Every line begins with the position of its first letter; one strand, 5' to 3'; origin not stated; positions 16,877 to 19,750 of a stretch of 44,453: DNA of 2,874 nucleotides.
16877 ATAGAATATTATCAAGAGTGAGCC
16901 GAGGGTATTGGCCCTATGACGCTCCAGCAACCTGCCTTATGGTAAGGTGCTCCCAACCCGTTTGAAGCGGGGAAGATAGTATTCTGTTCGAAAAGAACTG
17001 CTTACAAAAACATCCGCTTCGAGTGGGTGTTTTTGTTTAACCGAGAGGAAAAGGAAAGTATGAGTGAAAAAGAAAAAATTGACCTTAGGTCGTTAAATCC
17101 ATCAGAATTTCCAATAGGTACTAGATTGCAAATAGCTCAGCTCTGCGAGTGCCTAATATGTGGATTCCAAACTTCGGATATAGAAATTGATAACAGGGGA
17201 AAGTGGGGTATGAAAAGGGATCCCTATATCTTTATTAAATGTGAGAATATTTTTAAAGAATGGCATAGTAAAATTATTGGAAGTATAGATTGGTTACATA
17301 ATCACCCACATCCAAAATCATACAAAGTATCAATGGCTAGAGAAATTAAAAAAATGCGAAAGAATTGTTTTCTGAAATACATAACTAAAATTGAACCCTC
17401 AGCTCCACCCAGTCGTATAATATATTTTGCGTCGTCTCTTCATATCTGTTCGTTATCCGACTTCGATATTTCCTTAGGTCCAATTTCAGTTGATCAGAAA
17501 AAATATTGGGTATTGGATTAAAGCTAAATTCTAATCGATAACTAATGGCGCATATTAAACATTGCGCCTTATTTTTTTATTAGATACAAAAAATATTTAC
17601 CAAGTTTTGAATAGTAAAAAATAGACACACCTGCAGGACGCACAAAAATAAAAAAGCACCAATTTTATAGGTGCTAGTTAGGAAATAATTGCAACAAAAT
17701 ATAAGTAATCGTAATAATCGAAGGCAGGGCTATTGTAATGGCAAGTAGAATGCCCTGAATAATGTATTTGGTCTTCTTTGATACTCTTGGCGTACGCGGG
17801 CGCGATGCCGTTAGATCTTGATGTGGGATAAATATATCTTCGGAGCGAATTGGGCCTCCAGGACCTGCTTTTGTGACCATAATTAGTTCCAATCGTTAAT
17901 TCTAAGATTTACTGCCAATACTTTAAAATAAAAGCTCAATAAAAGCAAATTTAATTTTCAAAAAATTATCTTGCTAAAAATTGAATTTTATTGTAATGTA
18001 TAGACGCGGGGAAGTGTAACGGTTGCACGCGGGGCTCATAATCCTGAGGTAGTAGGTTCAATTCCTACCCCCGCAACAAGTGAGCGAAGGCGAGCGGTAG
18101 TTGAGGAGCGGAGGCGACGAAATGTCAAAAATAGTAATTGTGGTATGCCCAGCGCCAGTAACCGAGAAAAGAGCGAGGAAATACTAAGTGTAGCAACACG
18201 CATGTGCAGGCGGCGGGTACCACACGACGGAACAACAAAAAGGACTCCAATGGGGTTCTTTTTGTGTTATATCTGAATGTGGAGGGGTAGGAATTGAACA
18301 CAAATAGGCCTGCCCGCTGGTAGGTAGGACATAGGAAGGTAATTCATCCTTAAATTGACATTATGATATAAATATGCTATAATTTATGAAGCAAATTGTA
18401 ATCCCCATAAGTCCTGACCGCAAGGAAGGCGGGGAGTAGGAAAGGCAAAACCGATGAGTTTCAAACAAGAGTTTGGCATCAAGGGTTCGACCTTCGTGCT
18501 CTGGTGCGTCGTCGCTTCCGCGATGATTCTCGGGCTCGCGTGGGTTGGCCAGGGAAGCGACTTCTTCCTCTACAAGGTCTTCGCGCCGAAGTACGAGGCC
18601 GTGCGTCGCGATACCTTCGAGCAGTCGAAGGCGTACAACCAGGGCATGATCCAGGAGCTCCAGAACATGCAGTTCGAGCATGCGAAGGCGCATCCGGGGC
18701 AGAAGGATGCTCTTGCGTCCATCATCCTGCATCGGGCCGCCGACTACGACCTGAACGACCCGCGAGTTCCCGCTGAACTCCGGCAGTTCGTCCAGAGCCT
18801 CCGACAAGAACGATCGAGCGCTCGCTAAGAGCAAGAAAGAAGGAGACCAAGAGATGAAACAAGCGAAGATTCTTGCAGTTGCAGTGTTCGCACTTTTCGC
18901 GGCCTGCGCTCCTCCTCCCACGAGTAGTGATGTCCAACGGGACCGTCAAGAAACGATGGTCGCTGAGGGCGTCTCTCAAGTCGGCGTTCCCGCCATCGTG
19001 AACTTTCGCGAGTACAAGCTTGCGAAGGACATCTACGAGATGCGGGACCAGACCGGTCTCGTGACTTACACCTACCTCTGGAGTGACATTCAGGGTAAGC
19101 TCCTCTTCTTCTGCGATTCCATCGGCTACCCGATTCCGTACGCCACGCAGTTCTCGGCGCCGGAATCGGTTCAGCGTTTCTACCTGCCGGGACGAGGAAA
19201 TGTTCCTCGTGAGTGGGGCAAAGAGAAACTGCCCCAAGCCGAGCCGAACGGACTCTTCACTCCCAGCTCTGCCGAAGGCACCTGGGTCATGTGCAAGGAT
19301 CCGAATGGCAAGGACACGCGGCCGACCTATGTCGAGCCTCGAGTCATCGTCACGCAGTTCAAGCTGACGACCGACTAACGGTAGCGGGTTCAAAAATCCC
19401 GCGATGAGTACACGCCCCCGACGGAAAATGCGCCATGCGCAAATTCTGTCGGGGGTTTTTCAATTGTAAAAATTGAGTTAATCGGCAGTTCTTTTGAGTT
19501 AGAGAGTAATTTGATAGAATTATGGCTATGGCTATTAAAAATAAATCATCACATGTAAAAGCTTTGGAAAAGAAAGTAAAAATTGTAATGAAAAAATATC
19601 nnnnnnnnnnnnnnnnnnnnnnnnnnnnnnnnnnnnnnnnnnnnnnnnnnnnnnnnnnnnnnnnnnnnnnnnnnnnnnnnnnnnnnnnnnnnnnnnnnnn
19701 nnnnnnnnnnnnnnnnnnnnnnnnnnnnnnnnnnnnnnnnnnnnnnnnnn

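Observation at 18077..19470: High-GC two-gene cassette inserted immediately 3' of the initiator tRNA-fMet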

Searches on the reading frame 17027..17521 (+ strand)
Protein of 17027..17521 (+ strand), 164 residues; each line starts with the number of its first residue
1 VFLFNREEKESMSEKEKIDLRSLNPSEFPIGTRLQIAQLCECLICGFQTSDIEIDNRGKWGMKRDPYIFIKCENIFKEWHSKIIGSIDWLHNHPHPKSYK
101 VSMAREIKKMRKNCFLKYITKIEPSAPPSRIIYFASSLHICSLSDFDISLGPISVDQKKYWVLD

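Call 8: search_protein_families(library=pfam, proteins=[window:17027-17521:+], max_evalue=0.1)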
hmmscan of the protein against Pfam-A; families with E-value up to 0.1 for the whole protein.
window:17027-17521:+ (164 aa): 0 families

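Call 9: search_protein_families(library=phrogs, proteins=[window:17027-17521:+], max_evalue=0.1)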
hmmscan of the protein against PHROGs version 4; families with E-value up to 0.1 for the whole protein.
window:17027-17521:+ (164 aa): 1 family
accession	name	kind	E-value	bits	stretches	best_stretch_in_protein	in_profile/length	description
phrog_16714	-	unknown function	0.055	14.4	0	11-34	8-30/64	-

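Call 33: find_encoding_contigs(protein=window:17060-17521:+, flank=3000, max_places=6)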
Protein window:17060-17521:+ (153 aa): 3 contigs read that carry it; 2 places shown.
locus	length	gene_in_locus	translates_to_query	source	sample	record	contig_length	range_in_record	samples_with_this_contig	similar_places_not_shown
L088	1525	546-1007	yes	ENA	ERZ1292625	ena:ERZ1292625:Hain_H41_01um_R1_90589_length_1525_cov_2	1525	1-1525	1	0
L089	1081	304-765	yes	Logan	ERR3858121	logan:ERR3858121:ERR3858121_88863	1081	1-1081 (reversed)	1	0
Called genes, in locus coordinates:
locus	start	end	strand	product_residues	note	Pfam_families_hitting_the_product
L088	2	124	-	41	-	?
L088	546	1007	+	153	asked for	-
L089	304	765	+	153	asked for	-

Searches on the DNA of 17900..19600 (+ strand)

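Call 10: search_dna_similar(query=window:18078-19470:+, collection=phages, mode=distant)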
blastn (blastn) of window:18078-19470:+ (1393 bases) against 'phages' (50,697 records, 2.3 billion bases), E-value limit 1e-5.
No match.

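Call 30: search_rna_families(source=window, start=17900, end=19600, threshold=evalue, max_evalue=10)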
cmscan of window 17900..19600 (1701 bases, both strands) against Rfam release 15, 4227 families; matches with E-value up to 10: 8.
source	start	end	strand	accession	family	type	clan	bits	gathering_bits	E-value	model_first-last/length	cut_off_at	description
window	18005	18076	+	RF00005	tRNA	Gene; tRNA;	CL00001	53.8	29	2.4e-10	1-71/71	no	tRNA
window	18006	18076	-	RF04354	Plastid-ycf2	Cis-reg;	-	21.3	65.7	0.22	1-75/75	no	Plastid-ycf2 5UTR RNA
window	18329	18401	-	RF01475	rli45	Gene; antisense;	-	20.8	60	1.8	1-78/78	no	Listeria snRNA rli45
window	18266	18294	-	RF01352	CRISPR-DR43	Gene; CRISPR;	CL00014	20.4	35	3.5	1-29/29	no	CRISPR RNA direct repeat element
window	17905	17944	+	RF02925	6A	Gene; sRNA;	-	18.6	41.2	3.1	1-52/52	no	6A RNA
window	18266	18381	+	RF03102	RAGATH-33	Gene; sRNA;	-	17.9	120.4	1.1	1-113/113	no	RAGATH-33 RNA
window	19108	19177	+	RF01668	P10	Gene; sRNA;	-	13.8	37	6.4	1-72/72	no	Pseudomonas sRNA P10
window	18103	18224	+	RF03041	poplar-1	Gene; sRNA;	-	13.3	110.5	5.1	1-141/141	no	poplar-1 RNA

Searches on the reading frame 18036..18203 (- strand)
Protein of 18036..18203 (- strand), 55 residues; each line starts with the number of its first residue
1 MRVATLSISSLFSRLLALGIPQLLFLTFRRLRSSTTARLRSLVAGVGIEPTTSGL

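Call 59: find_encoding_contigs(protein=window:18036-18203:-, flank=3000, max_places=6)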
Protein window:18036-18203:- (55 aa): no gene with exactly this product is on record in the collection.

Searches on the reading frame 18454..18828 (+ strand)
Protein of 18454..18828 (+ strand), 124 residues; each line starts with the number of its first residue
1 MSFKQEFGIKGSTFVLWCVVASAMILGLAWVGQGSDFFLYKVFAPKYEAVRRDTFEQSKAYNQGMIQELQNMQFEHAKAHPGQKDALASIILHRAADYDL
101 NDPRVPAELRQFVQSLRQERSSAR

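Call 8: search_protein_families(library=pfam, proteins=[window:18454-18828:+], max_evalue=0.1)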
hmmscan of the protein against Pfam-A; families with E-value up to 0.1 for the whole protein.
window:18454-18828:+ (124 aa): 0 families

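Call 9: search_protein_families(library=phrogs, proteins=[window:18454-18828:+], max_evalue=0.1)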
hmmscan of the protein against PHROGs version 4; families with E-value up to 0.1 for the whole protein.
window:18454-18828:+ (124 aa): 1 family
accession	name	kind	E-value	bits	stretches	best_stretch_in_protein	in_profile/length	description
phrog_26268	-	unknown function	0.0075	17.5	1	21-117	15-110/116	-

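Call 34: find_encoding_contigs(protein=window:18454-18828:+, flank=3000, max_places=6)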
Protein window:18454-18828:+ (124 aa): 3 contigs read that carry it; 2 places shown.
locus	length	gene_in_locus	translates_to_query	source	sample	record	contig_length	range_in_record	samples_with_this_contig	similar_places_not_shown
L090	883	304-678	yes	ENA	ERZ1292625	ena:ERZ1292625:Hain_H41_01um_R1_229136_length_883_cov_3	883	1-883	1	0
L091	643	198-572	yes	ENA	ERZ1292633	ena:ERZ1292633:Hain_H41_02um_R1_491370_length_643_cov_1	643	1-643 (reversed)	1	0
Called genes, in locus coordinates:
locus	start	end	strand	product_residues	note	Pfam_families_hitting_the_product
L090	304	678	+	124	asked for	-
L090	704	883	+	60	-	?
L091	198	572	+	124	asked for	-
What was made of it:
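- Tried and rejected: Exact look-up of the neighbouring gene, the membrane-protein gene and a junction-spanning ORF found nothing that spans the junction (calls 33, 34, 59).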

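Call 36: search_protein_families(library=ncbifam, proteins=[window:18454-18828:+], max_evalue=1)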
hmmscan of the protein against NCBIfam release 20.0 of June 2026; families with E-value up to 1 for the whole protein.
window:18454-18828:+ (124 aa): 1 family
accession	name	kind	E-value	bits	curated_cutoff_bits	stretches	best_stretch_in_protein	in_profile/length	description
NF051444.1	HblA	equivalog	0.08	12.2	690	1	52-109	158-218/375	hemolysin BL binding component B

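Call 37: search_protein_families(library=padloc, proteins=[window:18454-18828:+], max_evalue=1)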
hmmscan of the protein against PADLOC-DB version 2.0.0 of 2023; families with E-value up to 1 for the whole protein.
window:18454-18828:+ (124 aa): 0 families
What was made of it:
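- On Known anti-phage defence systems (PADLOC): No hits at E of 1 or better (call 37).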

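Call 51: search_solved_structures(query=window:18454-18828:+, max_evalue=10)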
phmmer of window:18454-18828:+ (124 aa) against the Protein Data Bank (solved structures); distinct sequences matched with E-value up to 10: 0.

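Call 65: list_cluster_members(proteins=[P0001, P0121, window:18454-18828:+, window:20281-22602:+])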
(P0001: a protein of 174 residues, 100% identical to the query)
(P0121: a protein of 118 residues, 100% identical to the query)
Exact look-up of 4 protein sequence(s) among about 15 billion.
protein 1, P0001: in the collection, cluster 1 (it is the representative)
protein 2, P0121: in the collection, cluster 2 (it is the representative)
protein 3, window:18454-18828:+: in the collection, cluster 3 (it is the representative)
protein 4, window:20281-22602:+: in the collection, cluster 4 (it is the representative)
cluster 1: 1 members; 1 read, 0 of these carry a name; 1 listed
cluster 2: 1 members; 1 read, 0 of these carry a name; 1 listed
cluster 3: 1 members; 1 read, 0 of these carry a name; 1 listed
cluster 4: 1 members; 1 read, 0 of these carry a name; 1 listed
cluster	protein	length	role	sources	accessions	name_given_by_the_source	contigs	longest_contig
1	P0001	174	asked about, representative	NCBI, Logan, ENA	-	-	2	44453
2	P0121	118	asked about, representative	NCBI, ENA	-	-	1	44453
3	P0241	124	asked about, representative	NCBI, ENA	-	-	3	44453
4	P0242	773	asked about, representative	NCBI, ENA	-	-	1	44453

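Call 76: find_homologous_proteins(query=window:18454-18828:+)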
Query window:18454-18828:+ (124 aa): 950 proteins with E <= 0.001 among 954 candidates; the best 120 are listed.
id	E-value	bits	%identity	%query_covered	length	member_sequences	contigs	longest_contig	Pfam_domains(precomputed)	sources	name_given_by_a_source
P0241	1.9e-76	272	100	100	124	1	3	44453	-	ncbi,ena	-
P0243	7.5e-59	215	80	99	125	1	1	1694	-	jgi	jgi:hypothetical protein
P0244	3.7e-45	171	67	94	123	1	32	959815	-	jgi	jgi:hypothetical protein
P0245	5.0e-45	170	74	77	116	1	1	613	-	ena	-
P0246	1.1e-44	169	66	94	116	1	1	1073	-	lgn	-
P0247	1.2e-44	169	68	94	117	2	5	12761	-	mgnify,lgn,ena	mgnify:FL=1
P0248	3.0e-44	168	77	77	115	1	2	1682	-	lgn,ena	-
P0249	2.3e-43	165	75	77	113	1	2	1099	-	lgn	-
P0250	2.5e-43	165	71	77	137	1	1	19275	-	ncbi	-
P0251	3.9e-43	164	71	77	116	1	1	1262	-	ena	-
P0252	5.5e-43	164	70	85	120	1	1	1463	-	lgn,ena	-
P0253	6.7e-43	163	67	90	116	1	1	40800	-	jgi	jgi:hypothetical protein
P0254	9.9e-43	163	66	89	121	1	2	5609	-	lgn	-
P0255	1.2e-42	163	63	92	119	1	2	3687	-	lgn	-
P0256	1.5e-42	162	76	77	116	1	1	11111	-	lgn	-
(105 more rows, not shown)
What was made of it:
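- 18454..18828 (+): Gene for a 124-aa single-pass membrane protein (the TM partner). 950 homologues (call 76).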

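Call 123: search_dna_similar(query=window:18454-18828:+, collection=phages, mode=protein, max_rows=12, max_evalue=0.001)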
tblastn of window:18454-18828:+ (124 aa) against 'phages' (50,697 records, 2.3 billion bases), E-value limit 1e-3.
Records with a match: 2; places in all: 2; records where one place covers at least 80% of the query: 0.
Best place of each record, by identity: <60% 2.
By first word of the organism name: Synechococcus 2.
By host as written in the record: Synechococcus sp. KCZYC6 2.
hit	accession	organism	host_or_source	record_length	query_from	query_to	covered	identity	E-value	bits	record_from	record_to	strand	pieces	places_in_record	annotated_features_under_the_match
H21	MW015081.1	Synechococcus phage S-SRM01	Synechococcus sp. KCZYC6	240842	23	116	76%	50.0%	3e-19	87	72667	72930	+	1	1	hypothetical protein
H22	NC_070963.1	Synechococcus phage S-SRM01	Synechococcus sp. KCZYC6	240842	23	116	76%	50.0%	3e-19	87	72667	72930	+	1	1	hypothetical protein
